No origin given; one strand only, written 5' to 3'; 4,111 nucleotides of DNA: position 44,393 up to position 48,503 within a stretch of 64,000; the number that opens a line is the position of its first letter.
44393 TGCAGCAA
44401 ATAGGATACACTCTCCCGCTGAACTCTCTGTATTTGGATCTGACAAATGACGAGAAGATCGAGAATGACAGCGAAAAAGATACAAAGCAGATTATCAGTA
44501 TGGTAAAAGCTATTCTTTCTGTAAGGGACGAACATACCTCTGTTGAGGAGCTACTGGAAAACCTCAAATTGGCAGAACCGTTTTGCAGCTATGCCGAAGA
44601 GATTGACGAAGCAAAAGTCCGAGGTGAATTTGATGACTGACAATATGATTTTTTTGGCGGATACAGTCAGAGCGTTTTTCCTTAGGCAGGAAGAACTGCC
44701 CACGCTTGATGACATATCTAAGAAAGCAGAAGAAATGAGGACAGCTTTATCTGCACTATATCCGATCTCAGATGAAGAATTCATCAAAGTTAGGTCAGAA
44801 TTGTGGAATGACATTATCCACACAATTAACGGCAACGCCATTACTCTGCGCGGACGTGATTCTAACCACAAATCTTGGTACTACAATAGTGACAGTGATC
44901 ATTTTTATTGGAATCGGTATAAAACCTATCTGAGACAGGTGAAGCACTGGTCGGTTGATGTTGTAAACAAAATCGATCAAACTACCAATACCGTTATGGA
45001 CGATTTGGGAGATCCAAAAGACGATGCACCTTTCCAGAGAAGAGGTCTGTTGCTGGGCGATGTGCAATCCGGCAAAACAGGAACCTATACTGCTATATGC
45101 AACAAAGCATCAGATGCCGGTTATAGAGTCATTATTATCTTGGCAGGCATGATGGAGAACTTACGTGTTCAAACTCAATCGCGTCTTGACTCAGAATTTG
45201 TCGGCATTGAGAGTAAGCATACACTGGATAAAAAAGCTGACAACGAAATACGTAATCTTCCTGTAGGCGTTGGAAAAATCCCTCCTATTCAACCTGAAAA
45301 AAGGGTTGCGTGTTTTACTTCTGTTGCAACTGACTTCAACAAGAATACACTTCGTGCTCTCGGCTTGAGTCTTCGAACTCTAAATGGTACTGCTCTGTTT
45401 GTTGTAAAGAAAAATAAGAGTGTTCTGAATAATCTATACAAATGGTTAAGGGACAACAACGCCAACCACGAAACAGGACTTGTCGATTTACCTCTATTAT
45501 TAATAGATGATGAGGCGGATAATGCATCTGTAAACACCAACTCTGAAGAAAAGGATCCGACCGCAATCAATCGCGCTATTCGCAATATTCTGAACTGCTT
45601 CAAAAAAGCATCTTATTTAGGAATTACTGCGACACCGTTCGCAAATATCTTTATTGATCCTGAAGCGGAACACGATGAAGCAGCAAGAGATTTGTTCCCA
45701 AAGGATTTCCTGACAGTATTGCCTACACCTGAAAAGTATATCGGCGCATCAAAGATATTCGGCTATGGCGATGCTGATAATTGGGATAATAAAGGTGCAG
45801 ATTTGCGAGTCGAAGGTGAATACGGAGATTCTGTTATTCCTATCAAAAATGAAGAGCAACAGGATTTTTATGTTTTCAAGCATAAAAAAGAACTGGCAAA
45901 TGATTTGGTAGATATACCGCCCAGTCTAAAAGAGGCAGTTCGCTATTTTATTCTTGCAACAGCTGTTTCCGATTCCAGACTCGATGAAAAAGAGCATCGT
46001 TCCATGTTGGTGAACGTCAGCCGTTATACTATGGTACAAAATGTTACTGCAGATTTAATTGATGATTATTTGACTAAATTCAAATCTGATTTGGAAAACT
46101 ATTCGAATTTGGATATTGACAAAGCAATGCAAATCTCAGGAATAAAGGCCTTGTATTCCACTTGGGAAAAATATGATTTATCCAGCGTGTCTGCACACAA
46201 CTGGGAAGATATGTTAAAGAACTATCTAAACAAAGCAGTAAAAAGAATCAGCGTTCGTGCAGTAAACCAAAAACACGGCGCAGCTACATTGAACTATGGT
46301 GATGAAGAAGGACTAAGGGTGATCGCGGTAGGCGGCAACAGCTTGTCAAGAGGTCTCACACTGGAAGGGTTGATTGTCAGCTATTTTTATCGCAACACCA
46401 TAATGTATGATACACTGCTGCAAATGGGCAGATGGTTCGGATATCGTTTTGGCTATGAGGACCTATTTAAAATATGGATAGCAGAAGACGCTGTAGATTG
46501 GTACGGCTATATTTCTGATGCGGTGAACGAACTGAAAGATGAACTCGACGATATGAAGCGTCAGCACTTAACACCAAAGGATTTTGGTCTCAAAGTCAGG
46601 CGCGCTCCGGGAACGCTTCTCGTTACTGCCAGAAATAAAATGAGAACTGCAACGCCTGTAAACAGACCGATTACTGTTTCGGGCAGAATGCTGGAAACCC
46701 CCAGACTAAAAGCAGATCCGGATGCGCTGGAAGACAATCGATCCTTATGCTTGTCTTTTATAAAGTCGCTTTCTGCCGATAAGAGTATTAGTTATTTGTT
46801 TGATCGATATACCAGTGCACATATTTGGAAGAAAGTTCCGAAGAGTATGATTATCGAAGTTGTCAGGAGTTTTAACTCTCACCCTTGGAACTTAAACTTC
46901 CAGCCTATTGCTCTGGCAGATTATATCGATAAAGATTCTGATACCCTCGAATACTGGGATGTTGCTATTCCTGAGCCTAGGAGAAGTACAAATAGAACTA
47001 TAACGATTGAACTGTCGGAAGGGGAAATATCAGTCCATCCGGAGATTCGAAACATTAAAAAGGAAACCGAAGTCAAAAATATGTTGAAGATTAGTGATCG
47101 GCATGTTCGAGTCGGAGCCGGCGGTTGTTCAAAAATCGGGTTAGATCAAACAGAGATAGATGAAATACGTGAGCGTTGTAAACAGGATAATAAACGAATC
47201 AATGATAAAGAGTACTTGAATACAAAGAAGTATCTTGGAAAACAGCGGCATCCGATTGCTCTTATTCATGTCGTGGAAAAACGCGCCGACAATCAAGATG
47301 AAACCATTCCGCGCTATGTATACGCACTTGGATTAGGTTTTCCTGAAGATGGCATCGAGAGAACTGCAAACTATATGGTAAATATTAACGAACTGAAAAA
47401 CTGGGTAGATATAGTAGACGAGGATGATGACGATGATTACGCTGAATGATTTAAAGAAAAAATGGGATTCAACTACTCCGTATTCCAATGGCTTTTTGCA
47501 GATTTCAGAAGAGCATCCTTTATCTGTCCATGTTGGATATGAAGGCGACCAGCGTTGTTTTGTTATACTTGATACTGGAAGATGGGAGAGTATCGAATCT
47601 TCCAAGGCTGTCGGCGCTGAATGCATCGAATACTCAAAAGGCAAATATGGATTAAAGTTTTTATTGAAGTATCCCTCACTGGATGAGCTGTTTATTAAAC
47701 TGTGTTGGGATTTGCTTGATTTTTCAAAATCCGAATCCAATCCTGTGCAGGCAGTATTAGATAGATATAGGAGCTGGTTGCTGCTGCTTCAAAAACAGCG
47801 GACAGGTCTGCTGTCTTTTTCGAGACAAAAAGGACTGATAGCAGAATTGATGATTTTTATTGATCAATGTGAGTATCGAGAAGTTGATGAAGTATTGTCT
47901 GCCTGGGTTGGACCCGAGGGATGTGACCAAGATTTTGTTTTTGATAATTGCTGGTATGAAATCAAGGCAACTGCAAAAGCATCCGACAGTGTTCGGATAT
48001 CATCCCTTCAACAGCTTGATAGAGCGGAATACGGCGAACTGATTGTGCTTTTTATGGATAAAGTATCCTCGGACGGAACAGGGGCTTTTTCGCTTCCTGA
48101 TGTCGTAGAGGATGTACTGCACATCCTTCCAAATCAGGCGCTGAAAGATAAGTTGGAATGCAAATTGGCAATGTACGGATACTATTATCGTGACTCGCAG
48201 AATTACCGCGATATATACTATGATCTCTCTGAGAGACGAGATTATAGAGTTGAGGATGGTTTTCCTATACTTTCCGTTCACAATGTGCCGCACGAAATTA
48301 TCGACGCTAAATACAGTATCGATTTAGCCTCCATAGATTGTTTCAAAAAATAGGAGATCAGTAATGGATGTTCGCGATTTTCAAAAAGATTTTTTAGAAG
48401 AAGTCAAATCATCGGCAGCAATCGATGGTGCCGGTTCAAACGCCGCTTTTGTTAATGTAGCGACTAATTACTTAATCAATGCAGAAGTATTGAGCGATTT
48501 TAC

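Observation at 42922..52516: Seven-gene MORC-Z1-PD-(D/E)XK-AIPR-Dcm-Vsr system (Mza-like variant with 5mC self-marking)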

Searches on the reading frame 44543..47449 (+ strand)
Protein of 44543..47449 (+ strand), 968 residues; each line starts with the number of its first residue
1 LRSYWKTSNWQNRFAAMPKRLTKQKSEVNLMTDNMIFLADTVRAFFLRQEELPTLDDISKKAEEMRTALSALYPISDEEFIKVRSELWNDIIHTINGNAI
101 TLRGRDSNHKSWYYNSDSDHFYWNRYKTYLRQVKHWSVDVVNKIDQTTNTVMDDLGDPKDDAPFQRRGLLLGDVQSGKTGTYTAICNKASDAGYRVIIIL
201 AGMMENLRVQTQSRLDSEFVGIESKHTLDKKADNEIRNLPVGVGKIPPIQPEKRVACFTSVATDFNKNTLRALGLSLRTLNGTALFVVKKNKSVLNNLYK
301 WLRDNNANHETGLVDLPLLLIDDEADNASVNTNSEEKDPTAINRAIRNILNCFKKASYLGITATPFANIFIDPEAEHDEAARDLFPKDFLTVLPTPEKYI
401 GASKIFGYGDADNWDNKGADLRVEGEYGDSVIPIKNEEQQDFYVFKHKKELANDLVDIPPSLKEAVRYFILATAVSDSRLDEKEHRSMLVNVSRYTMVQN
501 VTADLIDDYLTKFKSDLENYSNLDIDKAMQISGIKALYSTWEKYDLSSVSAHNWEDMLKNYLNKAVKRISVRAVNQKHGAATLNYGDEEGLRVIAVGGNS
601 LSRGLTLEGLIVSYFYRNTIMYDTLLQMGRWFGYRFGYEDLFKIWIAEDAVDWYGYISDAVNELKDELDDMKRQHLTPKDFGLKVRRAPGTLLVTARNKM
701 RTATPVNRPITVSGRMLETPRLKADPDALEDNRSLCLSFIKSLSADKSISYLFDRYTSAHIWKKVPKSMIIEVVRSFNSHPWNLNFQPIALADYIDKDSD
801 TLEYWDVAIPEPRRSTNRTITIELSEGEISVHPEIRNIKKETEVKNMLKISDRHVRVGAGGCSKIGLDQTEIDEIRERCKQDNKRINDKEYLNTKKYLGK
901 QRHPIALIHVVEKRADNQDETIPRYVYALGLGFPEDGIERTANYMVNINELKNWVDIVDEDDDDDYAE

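Call 3: search_protein_families(library=pfam, proteins=[window:44543-47449:+], max_evalue=0.01)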
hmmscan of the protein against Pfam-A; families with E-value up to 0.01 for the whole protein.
window:44543-47449:+ (968 aa): 2 families
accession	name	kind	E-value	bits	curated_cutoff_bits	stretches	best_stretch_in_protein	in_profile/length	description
PF10593.14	Z1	-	6e-78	262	25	1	461-690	1-226/228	Z1 domain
PF04851.21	ResIII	-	1.6e-05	25.4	22.5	1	166-366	24-163/164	Type III restriction enzyme, res subunit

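Call 4: search_protein_families(library=padloc, proteins=[window:44543-47449:+], max_evalue=0.01)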
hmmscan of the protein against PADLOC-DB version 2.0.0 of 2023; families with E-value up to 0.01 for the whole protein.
window:44543-47449:+ (968 aa): 2 families
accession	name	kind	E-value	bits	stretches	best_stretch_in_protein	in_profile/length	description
PDLC02205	MzaC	-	1.3e-120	402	1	105-809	77-793/952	-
PDLC03202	Helicase_II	-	1.4e-38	130.7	2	283-669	118-444/621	Type II helicase domain protein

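Call 84: search_solved_structures(query=window:44633-47449:+, max_evalue=0.01)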
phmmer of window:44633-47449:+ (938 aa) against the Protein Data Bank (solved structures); distinct sequences matched with E-value up to 0.01: 0.

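Call 86: search_protein_families(library=ncbifam, proteins=[window:44633-47449:+], max_evalue=0.001)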
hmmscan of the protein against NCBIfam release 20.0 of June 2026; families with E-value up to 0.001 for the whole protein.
window:44633-47449:+ (938 aa): 1 family
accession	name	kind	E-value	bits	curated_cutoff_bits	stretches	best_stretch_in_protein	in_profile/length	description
NF041933.1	MzaC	equivalog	1.3e-156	522.8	1500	1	75-779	72-788/806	MZA anti-phage system associated Z1 domain-containing protein MzaC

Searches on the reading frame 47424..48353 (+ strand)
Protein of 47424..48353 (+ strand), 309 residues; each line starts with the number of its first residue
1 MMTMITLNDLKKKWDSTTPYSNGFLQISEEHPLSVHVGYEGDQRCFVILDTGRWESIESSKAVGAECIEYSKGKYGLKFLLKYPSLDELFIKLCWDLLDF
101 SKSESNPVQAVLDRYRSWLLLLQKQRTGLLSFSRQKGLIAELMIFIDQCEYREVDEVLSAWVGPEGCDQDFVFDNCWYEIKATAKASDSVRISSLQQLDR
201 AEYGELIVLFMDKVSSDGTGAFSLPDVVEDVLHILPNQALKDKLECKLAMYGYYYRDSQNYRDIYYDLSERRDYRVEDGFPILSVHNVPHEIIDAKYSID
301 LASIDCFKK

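Call 3: search_protein_families(library=pfam, proteins=[window:47424-48353:+], max_evalue=0.01)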
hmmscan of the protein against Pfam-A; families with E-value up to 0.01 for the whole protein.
window:47424-48353:+ (309 aa): 1 family
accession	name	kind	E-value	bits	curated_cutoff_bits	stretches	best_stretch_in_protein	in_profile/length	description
PF14390.12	DUF4420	-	4.8e-56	190.6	27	1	24-301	19-305/306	Putative PD-(D/E)XK family member, (DUF4420)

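Call 4: search_protein_families(library=padloc, proteins=[window:47424-48353:+], max_evalue=0.01)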
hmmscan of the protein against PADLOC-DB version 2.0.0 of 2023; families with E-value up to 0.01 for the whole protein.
window:47424-48353:+ (309 aa): 1 family
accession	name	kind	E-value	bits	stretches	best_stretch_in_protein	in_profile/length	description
PDLC02206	MzaD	-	8.2e-17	59.7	1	95-303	110-319/342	-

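Call 18: find_related_loci(query=window:47424-48353:+, collection=genome_contigs, flank=10000)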
Query window:47424-48353:+ (309 aa) in genome_contigs; peptide patterns used: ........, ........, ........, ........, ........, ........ (x = any residue, [..] = any of these).
32 stretches matched a pattern; 3 encode a relative of the query (tblastn E <= 1e-3); 3 distinct loci.
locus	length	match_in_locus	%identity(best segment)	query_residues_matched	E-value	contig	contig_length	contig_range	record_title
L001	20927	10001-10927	81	1-309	4e-167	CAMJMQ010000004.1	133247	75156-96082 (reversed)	MAG: uncultured Clostridia bacterium isolate SRR12081300_bin.86_metaWRAP_v1.3_MAG genome assembly, contig: ERZ12289770.1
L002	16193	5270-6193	53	1-308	7e-112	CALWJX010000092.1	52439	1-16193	MAG: uncultured Clostridia bacterium isolate BRZ_FI__bin114 genome assembly, contig: BRZ_FI__NODE_858_length_52439_cov_7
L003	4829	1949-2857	44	7-308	8e-86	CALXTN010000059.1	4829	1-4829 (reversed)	MAG: uncultured Alphaproteobacteria bacterium isolate BRZ_QQ__bin90 genome assembly, contig: BRZ_QQ__NODE_27326_length_4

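Call 19: find_homologous_proteins(query=window:47424-48353:+, max_evalue=1e-10)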
Query window:47424-48353:+ (309 aa): 96 proteins with E <= 1e-10 among 1003 candidates.
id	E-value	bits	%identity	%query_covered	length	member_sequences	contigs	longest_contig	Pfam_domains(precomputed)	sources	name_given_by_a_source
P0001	7.3e-203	690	99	99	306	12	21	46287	PF14390.13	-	-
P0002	6.2e-169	579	81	99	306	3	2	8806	PF14390.13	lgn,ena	-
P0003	2.4e-166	571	81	99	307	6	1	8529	PF14390.13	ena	-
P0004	1.8e-128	446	65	99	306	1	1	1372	PF14390.13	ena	-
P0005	4.4e-125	435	64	99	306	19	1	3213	PF14390.13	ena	-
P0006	6.9e-124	431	63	99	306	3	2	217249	PF14390.13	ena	-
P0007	1.2e-123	430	63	99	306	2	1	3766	PF14390.13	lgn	-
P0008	3.1e-123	429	63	99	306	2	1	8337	PF14390.13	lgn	-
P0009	3.9e-123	429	62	99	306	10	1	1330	PF14390.13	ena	-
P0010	2.1e-122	426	63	99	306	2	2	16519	PF14390.13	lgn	-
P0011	2.7e-121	423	62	99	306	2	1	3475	PF14390.13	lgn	-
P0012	5.6e-104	366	54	98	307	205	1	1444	PF14390.13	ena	-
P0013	1.3e-103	364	52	99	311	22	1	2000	PF14390.13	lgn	-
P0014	2.7e-101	357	53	98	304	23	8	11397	PF14390.13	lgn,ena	-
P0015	2.9e-101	357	51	100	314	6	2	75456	PF14390.13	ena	-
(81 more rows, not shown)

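Call 21: find_related_loci(query=A1, collection=metagenome_contigs, flank=10000)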
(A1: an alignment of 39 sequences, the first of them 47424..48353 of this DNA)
Query A1 (309 aa) in metagenome_contigs; peptide patterns used: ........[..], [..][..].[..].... (x = any residue, [..] = any of these).
238 stretches matched a pattern; 106 encode a relative of the query (tblastn E <= 1e-3); the best 80 are kept; 80 distinct loci.
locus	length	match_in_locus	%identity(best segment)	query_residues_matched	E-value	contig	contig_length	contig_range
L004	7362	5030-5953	46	2-308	7e-97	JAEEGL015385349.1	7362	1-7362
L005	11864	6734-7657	50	1-308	3e-96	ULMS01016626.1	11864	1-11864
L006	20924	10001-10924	50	1-308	3e-96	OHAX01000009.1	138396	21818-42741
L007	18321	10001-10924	50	1-308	3e-96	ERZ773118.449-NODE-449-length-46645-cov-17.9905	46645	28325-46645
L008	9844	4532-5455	50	1-308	2e-96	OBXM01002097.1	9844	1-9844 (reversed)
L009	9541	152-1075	50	1-308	3e-96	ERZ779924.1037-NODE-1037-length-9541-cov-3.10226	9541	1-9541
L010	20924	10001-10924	50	1-308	5e-96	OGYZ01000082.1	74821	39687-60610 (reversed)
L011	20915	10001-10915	48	1-305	3e-96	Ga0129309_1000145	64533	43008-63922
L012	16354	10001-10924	46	1-308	1e-95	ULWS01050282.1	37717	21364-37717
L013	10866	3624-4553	47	1-309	8e-96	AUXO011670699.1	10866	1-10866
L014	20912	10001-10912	46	1-304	8e-94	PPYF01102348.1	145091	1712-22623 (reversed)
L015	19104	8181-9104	48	1-308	4e-93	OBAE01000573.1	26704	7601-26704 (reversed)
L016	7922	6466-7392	46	1-308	7e-93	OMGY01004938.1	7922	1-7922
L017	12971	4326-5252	46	1-308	7e-93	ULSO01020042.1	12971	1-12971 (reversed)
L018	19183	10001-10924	45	1-308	9e-93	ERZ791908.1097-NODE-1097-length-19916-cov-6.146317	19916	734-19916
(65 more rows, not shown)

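Call 46: search_protein_families(library=pfam, proteins=[L002:9913-11994:+, L002:11991-12377:+, L002:12396-13952:+, L017:8964-10964:+, L017:11208-11684:+, L017:11700-12086:+, L017:12083-12508:+, L001:14727-15695:-, L006:15137-15379:+, L006:5464-5715:+], max_evalue=0.001)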
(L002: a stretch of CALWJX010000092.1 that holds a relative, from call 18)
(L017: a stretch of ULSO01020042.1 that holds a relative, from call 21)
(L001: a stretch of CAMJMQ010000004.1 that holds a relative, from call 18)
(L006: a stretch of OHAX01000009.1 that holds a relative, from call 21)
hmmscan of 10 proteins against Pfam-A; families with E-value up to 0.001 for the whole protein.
L002:9913-11994:+ (693 aa): 1 family
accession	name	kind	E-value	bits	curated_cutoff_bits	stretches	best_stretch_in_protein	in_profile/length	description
PF09848.15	SLFN-g3_helicase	-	1.3e-69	235.6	24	1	245-664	1-353/354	Schlafen group 3, DNA/RNA helicase domain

L002:11991-12377:+ (128 aa): 2 families
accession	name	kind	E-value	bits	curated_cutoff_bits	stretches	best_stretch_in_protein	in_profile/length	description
PF14815.12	NUDIX_4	-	1.6e-24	86.3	35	1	8-123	2-112/113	NUDIX domain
PF00293.34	NUDIX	-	5.7e-18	65.7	21.1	1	6-124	5-133/134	NUDIX domain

L002:12396-13952:+ (518 aa): 1 family
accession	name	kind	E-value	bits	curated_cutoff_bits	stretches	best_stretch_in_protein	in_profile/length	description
PF00078.32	RVT_1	-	4.3e-12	46.6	29.6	1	133-288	52-195/205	Reverse transcriptase (RNA-dependent DNA polymerase)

L017:8964-10964:+ (666 aa): 4 families
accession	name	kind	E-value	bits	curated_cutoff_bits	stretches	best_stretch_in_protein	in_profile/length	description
PF09848.15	SLFN-g3_helicase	-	1.9e-73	248.2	24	1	249-634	1-353/354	Schlafen group 3, DNA/RNA helicase domain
PF13401.12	AAA_22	-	4.1e-05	24.3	27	1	251-355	7-98/130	AAA domain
PF00004.35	AAA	-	0.00013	22.8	21.2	0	254-389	3-105/131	ATPase family associated with various cellular activities (AAA)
PF13245.12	AAA_19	-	0.00079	20.1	25.1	0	247-351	9-102/134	AAA domain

L017:11208-11684:+ (158 aa): 1 family
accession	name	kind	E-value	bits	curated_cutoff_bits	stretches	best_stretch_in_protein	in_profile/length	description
PF01451.26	LMWPc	-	5.6e-31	108.1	23.2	1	4-149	1-144/144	Low molecular weight phosphotyrosine protein phosphatase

L017:11700-12086:+ (128 aa): 2 families
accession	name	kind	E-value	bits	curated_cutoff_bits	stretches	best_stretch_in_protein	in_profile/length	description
PF14815.12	NUDIX_4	-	2.7e-23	82.4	35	1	5-122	2-113/113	NUDIX domain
PF00293.34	NUDIX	-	4.7e-17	62.7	21.1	1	4-121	5-132/134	NUDIX domain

L017:12083-12508:+ (141 aa): 1 family
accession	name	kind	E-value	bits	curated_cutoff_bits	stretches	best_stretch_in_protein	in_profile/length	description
PF01327.26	Pep_deformylase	-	4.3e-30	104.8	22.8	1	20-141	24-146/156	Polypeptide deformylase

L001:14727-15695:- (322 aa): 1 family
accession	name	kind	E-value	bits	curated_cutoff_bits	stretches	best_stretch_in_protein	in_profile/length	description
PF19810.5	HFX_2341_N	-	0.0008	20.3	30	0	177-299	4-120/120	HFX_2341-like, N-terminal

L006:15137-15379:+ (80 aa): 0 families

L006:5464-5715:+ (83 aa): 2 families
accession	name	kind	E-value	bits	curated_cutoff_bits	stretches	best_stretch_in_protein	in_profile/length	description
PF13443.12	HTH_26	-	3.4e-18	66.1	22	1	23-81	1-61/63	Cro/C1-type HTH DNA-binding domain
PF01381.28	HTH_3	-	3.8e-06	27.3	23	1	28-77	5-55/55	Helix-turn-helix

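Call 58: search_protein_families(library=padloc, proteins=[L002:9913-11994:+], max_evalue=0.001)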
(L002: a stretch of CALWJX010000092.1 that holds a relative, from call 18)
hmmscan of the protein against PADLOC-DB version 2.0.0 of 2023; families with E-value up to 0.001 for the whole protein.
L002:9913-11994:+ (693 aa): 3 families
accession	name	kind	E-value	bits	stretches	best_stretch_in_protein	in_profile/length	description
PDLC05014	PDC-S41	-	1.4e-262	870.8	1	12-692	2-652/657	-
PDLC02372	Nhi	-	1.7e-05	21.7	0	233-268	192-222/470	-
PDLC02350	AbiO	-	0.00014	18.8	0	234-269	189-216/468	AbiO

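Call 86: search_protein_families(library=ncbifam, proteins=[window:47433-48353:+], max_evalue=0.001)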
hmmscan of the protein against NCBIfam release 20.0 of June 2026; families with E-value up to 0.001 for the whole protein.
window:47433-48353:+ (306 aa): 1 family
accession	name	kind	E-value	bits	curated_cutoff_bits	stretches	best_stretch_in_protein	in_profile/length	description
NF041934.1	MzaD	equivalog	5.3e-26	91.5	420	1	80-302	86-312/326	MZA anti-phage system associated PD-(D/E)XK motif protein MzaD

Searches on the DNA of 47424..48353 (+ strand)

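Call 80: search_rna_families(sources=[L001, L029, L084, L088, L031, L071, L006], threshold=gathering)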
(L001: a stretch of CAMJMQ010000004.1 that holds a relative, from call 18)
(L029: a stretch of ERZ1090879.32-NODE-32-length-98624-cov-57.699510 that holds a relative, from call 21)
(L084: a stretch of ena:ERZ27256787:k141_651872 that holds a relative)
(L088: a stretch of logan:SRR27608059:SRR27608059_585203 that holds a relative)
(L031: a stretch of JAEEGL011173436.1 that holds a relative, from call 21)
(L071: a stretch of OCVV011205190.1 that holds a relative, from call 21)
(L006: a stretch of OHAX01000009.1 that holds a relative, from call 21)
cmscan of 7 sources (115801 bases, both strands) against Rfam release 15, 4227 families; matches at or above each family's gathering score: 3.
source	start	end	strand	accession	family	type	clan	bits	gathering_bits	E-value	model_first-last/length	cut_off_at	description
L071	1898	1971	+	RF00005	tRNA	Gene; tRNA;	CL00001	59.4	29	4.8e-10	1-71/71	no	tRNA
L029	11889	11972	-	RF00005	tRNA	Gene; tRNA;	CL00001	57.1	29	2e-09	1-71/71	no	tRNA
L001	4458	4550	+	RF00162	SAM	Cis-reg; riboswitch;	CL00012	50.9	44.4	1.7e-08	1-108/108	no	SAM riboswitch aptamer (S box leader)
